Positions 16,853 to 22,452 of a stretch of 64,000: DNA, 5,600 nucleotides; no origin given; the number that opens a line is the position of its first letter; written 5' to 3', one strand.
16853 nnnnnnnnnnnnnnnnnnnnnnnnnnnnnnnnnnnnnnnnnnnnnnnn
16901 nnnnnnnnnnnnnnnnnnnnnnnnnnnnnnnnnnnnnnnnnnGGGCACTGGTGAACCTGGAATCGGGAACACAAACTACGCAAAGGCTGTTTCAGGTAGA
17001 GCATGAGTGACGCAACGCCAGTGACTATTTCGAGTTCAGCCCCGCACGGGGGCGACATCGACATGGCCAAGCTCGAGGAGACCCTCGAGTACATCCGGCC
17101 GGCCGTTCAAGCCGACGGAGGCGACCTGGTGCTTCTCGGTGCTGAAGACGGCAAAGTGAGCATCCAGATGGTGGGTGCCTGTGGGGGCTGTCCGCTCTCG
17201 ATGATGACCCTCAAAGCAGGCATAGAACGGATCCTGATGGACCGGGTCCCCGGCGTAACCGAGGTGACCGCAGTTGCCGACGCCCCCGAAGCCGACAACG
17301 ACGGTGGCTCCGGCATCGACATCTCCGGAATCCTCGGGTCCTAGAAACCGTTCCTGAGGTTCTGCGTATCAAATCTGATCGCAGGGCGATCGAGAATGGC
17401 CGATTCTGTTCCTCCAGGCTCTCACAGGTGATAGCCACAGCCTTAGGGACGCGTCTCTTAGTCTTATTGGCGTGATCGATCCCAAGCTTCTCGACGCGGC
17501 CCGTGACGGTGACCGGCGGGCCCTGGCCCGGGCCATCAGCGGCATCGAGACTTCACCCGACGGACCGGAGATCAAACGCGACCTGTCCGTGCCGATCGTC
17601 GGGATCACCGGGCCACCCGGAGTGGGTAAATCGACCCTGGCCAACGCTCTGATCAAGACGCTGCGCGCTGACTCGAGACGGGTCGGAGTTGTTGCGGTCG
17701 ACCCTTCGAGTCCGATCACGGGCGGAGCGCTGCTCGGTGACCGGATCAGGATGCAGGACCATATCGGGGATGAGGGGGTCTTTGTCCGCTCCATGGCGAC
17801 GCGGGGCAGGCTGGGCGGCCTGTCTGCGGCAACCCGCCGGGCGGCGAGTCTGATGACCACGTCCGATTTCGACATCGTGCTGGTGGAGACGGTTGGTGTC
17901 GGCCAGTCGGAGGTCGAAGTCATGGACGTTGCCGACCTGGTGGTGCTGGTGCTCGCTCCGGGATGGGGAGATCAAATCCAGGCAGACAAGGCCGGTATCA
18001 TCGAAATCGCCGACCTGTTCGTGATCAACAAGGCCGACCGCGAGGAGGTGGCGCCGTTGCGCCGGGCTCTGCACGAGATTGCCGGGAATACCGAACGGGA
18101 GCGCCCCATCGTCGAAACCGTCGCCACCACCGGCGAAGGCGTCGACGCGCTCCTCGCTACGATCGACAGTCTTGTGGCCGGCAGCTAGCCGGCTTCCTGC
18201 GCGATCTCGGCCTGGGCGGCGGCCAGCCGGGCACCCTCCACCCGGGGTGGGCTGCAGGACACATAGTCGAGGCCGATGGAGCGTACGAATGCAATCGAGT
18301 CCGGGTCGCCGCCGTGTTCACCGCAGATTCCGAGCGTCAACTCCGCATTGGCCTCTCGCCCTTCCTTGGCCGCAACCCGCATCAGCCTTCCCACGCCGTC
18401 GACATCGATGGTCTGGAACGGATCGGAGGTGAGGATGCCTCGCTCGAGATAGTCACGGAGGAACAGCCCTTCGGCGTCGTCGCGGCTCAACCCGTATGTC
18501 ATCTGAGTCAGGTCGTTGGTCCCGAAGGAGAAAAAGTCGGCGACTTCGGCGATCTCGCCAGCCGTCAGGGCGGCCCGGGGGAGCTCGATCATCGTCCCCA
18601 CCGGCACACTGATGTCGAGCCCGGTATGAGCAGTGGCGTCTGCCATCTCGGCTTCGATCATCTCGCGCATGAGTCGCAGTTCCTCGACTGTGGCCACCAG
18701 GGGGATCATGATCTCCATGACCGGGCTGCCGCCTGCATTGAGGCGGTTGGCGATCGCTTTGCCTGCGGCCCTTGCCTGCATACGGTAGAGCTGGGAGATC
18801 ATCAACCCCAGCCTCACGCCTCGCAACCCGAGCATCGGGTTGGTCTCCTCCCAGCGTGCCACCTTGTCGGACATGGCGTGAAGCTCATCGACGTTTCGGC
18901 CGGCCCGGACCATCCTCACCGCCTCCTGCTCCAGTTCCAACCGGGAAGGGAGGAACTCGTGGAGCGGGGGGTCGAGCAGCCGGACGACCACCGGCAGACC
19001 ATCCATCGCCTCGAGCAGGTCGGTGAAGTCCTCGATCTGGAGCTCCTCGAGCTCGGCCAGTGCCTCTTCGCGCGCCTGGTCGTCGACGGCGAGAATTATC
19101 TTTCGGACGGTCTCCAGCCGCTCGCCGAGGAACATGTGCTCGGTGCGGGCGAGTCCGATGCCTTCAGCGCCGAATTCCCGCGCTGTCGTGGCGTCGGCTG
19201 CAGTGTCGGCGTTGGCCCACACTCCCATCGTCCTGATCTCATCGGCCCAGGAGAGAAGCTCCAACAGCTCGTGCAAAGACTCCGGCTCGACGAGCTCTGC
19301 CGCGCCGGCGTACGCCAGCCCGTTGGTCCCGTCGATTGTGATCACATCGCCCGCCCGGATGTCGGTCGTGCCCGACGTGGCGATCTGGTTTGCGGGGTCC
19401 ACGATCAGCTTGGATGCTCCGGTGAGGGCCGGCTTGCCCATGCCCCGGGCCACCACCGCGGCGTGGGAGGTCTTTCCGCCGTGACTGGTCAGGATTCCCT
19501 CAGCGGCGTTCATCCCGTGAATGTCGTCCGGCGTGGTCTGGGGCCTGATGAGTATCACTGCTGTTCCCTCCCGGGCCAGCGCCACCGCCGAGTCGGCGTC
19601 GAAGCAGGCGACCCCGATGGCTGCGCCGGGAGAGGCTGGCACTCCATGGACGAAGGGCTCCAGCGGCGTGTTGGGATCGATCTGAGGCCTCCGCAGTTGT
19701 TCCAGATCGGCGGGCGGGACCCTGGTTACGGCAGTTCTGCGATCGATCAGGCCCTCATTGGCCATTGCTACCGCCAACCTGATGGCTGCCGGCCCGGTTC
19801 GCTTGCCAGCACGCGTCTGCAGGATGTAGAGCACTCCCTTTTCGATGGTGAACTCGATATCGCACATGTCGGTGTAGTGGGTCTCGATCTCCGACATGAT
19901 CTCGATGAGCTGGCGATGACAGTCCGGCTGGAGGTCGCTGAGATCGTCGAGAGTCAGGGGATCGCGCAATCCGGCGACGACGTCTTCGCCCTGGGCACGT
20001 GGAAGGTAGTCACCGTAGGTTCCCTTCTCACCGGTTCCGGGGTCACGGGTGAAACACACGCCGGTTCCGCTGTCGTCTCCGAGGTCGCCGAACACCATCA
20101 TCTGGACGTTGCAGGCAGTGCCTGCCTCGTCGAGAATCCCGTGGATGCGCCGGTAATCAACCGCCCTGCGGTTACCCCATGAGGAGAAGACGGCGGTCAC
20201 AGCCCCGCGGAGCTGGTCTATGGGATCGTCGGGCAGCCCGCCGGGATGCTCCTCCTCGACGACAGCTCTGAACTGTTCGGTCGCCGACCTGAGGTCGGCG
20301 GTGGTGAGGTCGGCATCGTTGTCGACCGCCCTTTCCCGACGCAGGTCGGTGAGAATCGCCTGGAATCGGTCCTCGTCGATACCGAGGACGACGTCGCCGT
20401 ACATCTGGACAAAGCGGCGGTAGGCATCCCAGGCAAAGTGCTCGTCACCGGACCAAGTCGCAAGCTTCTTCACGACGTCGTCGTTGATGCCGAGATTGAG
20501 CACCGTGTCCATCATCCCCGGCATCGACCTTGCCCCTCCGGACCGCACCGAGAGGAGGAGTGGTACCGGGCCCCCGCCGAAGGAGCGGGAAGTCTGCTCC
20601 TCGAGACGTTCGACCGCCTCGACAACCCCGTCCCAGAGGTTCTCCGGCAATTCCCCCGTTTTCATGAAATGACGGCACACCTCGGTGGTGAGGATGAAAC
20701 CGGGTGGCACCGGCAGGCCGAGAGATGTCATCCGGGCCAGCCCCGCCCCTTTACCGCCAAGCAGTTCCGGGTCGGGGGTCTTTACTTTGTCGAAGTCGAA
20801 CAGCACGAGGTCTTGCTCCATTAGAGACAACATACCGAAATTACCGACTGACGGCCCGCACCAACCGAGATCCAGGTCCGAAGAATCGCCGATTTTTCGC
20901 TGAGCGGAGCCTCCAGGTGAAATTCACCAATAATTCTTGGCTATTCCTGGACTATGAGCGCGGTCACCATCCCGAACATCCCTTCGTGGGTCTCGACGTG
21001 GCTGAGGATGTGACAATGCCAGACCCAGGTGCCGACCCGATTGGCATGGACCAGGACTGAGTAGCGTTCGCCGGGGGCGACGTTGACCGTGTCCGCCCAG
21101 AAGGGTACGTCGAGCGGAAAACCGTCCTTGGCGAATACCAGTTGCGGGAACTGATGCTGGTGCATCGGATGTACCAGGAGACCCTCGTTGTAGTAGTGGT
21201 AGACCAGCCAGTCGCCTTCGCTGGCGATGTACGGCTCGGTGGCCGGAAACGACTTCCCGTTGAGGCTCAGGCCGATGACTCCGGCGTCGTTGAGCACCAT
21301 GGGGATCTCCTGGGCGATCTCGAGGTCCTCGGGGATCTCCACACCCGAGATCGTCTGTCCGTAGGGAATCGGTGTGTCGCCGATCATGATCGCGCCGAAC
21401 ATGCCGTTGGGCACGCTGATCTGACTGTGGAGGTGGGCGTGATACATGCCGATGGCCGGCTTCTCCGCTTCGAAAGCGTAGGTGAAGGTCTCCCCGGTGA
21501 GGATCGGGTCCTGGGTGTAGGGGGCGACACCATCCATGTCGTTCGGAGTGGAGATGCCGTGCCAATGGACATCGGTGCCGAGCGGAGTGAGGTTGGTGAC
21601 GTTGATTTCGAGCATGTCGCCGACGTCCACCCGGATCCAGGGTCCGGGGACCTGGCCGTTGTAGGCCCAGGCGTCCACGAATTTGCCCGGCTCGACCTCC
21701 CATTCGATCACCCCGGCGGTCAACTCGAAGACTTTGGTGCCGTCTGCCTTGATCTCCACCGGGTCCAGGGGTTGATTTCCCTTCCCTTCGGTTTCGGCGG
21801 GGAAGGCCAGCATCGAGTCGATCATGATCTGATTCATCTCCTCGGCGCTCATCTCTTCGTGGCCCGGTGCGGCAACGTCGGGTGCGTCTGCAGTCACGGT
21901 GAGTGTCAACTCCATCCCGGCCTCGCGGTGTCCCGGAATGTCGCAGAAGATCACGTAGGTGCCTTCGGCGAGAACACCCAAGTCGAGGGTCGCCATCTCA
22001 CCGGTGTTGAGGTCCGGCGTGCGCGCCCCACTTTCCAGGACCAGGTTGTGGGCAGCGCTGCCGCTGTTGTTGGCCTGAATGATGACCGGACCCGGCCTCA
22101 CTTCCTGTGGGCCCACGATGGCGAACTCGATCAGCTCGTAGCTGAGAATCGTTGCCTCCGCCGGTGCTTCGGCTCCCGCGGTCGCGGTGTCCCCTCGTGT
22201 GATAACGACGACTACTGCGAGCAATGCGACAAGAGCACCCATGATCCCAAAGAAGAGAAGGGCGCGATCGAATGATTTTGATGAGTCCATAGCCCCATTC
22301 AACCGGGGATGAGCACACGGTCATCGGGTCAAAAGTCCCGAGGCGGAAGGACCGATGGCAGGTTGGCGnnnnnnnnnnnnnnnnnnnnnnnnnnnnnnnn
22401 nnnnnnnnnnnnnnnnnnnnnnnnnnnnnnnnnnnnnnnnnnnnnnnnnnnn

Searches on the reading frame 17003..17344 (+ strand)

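Call 76: search_protein_families(library=pfam, proteins=[window:17003-17344:+], max_evalue=0.00001)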
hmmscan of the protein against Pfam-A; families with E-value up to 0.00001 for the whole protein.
window:17003-17344:+ (113 aa): 1 family
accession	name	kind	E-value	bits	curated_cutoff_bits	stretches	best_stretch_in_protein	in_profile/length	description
PF01106.22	NifU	-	9.9e-25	86.9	27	1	25-88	2-66/67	NifU-like domain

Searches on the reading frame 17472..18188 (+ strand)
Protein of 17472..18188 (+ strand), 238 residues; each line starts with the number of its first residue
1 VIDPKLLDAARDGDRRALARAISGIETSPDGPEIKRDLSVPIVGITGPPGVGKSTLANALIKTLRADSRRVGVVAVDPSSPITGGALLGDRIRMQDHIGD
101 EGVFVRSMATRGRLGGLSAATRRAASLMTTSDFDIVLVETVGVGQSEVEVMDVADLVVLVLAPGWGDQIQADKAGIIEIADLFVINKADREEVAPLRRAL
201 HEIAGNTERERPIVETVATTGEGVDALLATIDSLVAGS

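Call 76: search_protein_families(library=pfam, proteins=[window:17472-18188:+], max_evalue=0.00001)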
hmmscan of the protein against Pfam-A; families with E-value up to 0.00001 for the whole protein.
window:17472-18188:+ (238 aa): 5 families
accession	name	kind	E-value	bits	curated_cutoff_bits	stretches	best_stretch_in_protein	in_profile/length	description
PF03308.22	MeaB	-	3.9e-69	233.1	23.1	1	42-232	35-232/273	Methylmalonyl Co-A mutase-associated GTPase MeaB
PF02492.25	cobW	-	1.2e-09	38.5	20.7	1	41-214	1-179/180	CobW/HypB/UreG, nucleotide-binding domain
PF00009.33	GTP_EFTU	-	6.2e-07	29.6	26.5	1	40-235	3-186/188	Elongation factor Tu GTP binding domain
PF01926.29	MMR_HSR1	-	1.2e-06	29.1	21.9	0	43-99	2-55/113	50S ribosome-binding GTPase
PF03029.23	ATP_bind_1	-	9.7e-06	26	27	0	45-79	1-35/240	Conserved hypothetical ATP binding protein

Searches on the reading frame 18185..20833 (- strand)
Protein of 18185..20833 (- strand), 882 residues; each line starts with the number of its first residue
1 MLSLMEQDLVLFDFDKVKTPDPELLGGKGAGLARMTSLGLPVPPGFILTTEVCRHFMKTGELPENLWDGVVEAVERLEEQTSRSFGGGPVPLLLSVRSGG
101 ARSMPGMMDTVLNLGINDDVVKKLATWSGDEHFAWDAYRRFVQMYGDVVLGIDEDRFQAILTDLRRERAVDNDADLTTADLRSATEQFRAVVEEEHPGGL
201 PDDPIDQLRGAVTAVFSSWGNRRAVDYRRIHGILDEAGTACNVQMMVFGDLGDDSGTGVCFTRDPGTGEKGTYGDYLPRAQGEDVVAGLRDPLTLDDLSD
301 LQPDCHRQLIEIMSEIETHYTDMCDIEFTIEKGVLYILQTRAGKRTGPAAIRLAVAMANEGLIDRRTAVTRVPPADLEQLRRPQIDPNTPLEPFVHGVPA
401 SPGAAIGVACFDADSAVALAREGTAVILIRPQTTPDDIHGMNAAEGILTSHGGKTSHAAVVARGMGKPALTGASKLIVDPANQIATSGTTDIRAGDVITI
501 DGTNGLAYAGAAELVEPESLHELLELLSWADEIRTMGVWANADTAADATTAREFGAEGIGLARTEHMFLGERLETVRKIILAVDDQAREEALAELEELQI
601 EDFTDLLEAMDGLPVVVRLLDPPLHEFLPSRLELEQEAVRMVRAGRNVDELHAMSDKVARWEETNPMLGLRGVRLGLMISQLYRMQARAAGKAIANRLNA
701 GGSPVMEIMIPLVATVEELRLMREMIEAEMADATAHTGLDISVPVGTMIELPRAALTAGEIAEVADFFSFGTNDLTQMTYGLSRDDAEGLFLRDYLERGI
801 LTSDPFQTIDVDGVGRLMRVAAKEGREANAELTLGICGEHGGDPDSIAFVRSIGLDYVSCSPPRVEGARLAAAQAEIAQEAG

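Call 76: search_protein_families(library=pfam, proteins=[window:18185-20833:-], max_evalue=0.00001)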
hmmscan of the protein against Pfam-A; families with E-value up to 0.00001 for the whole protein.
window:18185-20833:- (882 aa): 3 families
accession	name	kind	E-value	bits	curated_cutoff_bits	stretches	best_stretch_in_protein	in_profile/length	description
PF02896.24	PEP-utilizers_C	-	3.3e-75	253.4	22.8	1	521-876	5-292/293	PEP-utilising enzyme, PEP-binding domain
PF01326.24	PPDK_N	-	6.6e-47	160.8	27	3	62-292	77-217/328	Pyruvate phosphate dikinase, AMP/ATP-binding domain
PF00391.29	PEP-utilizers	-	3.5e-22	78.2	23.1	1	426-505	5-72/72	PEP-utilising enzyme, mobile domain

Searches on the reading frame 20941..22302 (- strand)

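Call 76: search_protein_families(library=pfam, proteins=[window:20941-22302:-], max_evalue=0.00001)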
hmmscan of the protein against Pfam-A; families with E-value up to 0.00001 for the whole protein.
window:20941-22302:- (453 aa): 2 families
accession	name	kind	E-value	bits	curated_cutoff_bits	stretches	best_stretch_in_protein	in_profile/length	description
PF07732.21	Cu-oxidase_3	-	6.5e-31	107.3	21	1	202-309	8-116/119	Multicopper oxidase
PF07731.20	Cu-oxidase_2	-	1.3e-21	77.3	20.4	1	344-438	23-125/137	Multicopper oxidase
